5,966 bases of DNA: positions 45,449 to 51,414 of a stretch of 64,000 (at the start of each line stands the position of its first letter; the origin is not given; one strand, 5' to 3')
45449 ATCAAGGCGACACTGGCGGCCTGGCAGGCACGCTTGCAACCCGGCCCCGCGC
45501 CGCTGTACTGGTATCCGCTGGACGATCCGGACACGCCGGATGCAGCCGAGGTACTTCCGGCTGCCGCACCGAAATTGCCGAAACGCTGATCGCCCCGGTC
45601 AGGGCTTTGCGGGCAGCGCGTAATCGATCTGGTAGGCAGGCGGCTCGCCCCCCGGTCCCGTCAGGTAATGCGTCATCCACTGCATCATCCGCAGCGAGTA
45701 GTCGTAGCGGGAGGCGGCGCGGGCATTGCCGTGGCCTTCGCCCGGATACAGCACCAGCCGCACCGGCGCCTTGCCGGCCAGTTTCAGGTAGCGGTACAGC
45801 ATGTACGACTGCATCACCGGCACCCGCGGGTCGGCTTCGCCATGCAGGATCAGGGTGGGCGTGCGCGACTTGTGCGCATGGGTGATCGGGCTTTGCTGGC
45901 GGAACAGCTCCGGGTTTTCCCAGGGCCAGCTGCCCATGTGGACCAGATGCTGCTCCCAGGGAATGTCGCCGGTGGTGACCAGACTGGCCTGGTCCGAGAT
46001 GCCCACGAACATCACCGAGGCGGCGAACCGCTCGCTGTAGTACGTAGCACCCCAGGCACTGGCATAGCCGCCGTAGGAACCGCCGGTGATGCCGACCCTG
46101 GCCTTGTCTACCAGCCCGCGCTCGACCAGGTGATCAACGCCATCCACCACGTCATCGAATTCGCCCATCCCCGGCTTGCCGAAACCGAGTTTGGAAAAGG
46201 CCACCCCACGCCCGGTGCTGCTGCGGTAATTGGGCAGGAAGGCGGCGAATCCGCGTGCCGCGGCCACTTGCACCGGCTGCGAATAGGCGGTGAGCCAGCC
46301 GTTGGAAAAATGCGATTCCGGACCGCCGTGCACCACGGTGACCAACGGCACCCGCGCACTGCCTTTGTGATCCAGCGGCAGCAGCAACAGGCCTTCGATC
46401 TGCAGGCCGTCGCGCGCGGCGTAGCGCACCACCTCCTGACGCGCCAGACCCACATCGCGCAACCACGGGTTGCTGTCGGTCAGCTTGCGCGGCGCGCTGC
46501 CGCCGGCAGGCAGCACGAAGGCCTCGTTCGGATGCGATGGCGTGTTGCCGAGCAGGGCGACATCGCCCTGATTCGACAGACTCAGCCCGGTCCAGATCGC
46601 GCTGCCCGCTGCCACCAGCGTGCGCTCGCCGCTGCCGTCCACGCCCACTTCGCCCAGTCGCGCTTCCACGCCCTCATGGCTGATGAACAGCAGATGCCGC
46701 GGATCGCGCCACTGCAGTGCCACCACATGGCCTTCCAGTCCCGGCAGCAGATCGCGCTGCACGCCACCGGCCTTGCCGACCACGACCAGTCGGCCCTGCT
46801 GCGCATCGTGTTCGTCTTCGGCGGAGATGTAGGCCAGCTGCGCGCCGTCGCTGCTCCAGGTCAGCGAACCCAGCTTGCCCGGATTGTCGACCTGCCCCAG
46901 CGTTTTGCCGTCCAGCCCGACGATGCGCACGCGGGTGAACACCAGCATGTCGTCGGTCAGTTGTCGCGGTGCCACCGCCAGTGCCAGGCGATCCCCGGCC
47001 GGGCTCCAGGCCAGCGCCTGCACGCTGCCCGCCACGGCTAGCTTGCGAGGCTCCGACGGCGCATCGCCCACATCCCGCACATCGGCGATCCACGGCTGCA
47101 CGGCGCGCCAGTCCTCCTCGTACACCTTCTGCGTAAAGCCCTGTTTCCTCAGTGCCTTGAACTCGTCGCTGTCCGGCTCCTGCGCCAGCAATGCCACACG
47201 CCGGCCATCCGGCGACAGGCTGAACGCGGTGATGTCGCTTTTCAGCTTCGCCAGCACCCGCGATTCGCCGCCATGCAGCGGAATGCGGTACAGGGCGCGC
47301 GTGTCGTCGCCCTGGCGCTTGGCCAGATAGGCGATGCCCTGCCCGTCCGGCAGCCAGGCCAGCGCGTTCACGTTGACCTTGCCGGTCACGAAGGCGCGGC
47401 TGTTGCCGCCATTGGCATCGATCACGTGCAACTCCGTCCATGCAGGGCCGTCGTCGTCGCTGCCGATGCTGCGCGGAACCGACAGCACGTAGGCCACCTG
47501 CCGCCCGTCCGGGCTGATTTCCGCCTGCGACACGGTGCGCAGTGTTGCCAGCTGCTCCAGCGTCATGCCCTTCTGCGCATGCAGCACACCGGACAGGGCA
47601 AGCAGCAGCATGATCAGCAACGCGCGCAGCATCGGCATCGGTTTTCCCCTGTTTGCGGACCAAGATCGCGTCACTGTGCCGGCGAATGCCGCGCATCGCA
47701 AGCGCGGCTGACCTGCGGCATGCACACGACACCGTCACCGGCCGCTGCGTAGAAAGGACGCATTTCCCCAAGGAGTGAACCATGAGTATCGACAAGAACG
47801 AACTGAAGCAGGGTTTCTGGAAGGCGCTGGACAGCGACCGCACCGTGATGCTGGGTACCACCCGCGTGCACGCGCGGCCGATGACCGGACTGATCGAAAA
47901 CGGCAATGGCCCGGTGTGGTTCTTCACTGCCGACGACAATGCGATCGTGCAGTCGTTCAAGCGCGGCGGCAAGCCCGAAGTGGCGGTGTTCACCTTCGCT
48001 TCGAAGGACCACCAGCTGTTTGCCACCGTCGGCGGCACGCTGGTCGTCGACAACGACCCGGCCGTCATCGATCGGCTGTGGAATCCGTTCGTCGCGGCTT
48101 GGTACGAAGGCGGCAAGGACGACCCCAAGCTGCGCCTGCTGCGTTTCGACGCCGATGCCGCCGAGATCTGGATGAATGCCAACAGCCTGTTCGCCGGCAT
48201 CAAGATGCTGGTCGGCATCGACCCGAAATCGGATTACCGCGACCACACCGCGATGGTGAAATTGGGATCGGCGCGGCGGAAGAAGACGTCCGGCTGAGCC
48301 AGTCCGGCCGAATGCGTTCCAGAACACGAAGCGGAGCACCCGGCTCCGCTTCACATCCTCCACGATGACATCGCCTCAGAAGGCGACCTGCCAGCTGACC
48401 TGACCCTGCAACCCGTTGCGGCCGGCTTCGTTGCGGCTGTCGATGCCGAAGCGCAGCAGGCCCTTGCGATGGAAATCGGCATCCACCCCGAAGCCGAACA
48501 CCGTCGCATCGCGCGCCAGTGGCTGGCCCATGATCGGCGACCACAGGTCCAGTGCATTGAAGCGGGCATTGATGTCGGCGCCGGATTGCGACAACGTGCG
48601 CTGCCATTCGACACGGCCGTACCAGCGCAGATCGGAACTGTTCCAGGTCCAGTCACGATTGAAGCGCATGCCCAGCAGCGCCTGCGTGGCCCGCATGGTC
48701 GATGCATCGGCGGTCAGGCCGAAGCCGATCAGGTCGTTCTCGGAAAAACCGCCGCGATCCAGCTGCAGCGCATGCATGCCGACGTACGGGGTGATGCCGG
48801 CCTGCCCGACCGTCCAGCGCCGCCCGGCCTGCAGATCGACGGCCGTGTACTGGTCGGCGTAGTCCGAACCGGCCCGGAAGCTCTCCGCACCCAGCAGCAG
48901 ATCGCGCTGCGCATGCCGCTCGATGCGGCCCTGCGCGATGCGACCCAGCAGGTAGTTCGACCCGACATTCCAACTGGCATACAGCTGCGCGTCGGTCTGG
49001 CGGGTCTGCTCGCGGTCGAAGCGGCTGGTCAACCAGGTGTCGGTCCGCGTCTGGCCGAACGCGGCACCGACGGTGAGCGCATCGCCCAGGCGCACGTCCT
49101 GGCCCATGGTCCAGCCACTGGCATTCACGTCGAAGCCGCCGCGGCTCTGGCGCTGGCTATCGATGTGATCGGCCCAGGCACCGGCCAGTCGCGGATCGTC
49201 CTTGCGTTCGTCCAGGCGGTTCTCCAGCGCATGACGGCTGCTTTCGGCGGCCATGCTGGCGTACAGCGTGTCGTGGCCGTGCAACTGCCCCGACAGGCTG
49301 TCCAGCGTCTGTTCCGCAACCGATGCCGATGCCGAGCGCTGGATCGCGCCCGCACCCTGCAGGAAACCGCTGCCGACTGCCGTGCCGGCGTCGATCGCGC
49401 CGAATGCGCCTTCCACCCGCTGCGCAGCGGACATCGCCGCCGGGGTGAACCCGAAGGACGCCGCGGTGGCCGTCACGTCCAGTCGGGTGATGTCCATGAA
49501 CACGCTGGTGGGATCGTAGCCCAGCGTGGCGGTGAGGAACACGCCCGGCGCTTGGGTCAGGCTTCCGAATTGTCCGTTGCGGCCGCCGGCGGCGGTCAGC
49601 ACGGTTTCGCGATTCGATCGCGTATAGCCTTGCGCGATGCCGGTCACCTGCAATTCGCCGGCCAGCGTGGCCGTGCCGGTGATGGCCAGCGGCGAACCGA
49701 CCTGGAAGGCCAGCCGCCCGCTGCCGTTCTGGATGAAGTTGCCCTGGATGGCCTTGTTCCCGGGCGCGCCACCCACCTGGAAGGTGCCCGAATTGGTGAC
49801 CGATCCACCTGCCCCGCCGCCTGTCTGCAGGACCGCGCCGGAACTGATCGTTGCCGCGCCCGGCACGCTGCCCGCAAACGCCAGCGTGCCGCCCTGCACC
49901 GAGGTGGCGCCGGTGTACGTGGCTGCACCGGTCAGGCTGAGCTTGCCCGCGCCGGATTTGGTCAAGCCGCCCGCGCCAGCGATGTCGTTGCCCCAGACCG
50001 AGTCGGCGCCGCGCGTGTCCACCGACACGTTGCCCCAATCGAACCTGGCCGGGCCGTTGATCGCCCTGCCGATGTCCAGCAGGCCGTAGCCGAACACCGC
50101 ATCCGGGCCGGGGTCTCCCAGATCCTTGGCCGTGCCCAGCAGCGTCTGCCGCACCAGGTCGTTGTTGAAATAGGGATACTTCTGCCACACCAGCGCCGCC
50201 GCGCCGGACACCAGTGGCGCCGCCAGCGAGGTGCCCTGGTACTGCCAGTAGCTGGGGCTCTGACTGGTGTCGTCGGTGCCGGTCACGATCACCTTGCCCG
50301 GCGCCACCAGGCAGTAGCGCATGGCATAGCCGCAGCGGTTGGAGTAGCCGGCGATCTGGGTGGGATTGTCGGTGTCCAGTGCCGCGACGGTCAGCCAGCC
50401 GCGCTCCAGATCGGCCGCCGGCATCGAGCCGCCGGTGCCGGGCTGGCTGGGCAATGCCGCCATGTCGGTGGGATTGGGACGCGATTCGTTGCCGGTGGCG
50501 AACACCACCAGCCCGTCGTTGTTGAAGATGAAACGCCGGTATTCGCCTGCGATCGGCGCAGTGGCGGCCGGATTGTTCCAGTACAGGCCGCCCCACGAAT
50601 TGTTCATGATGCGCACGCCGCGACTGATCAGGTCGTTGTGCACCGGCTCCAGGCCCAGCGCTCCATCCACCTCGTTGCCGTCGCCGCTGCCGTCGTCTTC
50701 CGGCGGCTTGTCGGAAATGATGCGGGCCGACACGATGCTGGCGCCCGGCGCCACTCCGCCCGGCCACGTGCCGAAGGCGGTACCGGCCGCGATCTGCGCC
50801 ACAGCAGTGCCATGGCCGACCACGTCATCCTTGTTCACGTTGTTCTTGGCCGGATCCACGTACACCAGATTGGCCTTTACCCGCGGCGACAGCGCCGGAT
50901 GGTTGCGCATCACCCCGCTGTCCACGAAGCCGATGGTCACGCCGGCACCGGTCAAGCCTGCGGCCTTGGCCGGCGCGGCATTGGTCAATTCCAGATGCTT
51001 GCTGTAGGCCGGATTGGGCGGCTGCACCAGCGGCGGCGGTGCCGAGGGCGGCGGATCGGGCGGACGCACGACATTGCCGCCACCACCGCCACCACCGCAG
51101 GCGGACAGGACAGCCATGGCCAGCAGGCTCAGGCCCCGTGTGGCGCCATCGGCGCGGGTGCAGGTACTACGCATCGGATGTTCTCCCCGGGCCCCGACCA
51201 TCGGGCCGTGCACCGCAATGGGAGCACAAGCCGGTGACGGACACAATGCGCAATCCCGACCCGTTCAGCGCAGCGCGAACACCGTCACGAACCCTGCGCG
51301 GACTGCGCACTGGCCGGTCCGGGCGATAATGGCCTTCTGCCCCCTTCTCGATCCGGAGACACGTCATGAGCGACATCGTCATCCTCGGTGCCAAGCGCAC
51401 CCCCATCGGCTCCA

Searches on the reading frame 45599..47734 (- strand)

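Call 63: search_protein_families(library=pfam, proteins=[window:45599-47734:-], max_evalue=0.001)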
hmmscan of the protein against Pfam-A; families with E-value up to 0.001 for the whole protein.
window:45599-47734:- (711 aa): 10 families
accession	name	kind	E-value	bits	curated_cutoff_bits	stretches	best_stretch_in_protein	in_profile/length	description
PF00326.27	Peptidase_S9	-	2.6e-47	161.5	22.6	1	484-692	3-211/213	Prolyl oligopeptidase family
PF20434.5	BD-FAE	-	7.7e-15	55.4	26.8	1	455-650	6-215/215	BD-FAE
PF01738.24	DLH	-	1.5e-08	34.9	21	1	492-678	38-198/217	Dienelactone hydrolase family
PF02129.25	Peptidase_S15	-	3.3e-08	34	23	1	442-596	1-147/262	X-Pro dipeptidyl-peptidase (S15 family)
PF07676.18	PD40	-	1.3e-07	31.8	20.9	0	167-181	10-24/38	WD40-like Beta Propeller Repeat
PF00930.27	DPPIV_N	-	5.2e-07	29.1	22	0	94-188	256-351/354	Dipeptidyl peptidase IV (DPP IV) N-terminal region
PF25174.1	Beta-prop_THOC3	-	3e-06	26.9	305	0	56-182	79-188/272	THOC3 beta-propeller domain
PF02897.21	Peptidase_S9_N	-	1.8e-05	24.2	24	1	68-143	126-193/414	Prolyl oligopeptidase, N-terminal beta-propeller domain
PF10647.15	Gmad1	-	2e-05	25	20.5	0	68-184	25-131/251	Lipoprotein LpqB beta-propeller domain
PF12146.15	Hydrolase_4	-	0.00014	21.6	27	0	618-668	185-232/239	Serine aminopeptidase, S33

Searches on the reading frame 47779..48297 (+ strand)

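Call 63: search_protein_families(library=pfam, proteins=[window:47779-48297:+], max_evalue=0.001)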
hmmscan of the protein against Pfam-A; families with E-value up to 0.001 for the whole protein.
window:47779-48297:+ (172 aa): 2 families
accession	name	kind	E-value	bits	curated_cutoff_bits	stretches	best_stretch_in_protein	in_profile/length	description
PF16242.11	Pyrid_ox_like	-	5.1e-30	104.4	28.8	1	11-144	4-139/149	Pyridoxamine 5'-phosphate oxidase like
PF01243.27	PNPOx_N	-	0.00011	23.1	28.1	1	17-131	9-119/120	Pyridoxamine 5'-phosphate oxidase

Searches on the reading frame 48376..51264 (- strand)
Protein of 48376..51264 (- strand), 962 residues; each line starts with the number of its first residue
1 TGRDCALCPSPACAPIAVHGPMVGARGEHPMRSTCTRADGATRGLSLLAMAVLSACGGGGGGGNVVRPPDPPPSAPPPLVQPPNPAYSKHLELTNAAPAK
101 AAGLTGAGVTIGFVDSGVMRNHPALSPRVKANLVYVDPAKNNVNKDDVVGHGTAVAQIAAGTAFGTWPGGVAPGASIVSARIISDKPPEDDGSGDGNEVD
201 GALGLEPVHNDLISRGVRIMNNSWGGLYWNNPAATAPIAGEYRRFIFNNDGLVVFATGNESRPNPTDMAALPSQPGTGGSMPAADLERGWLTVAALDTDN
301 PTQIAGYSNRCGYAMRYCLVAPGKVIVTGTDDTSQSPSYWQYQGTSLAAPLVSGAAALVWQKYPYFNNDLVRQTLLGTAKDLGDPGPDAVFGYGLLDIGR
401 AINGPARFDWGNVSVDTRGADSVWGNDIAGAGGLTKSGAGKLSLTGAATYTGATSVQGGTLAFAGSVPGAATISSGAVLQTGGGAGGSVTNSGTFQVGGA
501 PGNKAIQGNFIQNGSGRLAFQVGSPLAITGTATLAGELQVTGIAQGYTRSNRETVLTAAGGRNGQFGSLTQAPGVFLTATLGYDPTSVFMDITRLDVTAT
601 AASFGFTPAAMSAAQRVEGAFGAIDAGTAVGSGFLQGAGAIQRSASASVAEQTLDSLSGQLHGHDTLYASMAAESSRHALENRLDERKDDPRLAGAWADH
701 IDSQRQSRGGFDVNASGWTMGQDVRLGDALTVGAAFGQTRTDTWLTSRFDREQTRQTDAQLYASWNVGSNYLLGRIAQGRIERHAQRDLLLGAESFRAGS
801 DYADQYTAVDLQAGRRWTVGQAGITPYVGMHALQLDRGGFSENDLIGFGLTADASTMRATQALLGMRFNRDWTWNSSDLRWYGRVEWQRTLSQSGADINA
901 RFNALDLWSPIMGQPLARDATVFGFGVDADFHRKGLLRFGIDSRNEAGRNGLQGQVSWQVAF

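Call 63: search_protein_families(library=pfam, proteins=[window:48376-51264:-], max_evalue=0.001)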
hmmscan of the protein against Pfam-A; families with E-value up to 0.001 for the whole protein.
window:48376-51264:- (962 aa): 3 families
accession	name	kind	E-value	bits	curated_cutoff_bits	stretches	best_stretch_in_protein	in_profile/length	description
PF00082.27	Peptidase_S8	-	1.3e-47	162.9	21.8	1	106-394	1-288/288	Subtilase family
PF03797.25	Autotransporter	-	3.9e-37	128.8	26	1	695-933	7-246/255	Autotransporter beta-domain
PF12951.13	PATR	-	1.9e-09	37.8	27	1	434-462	1-29/30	Passenger-associated-transport-repeat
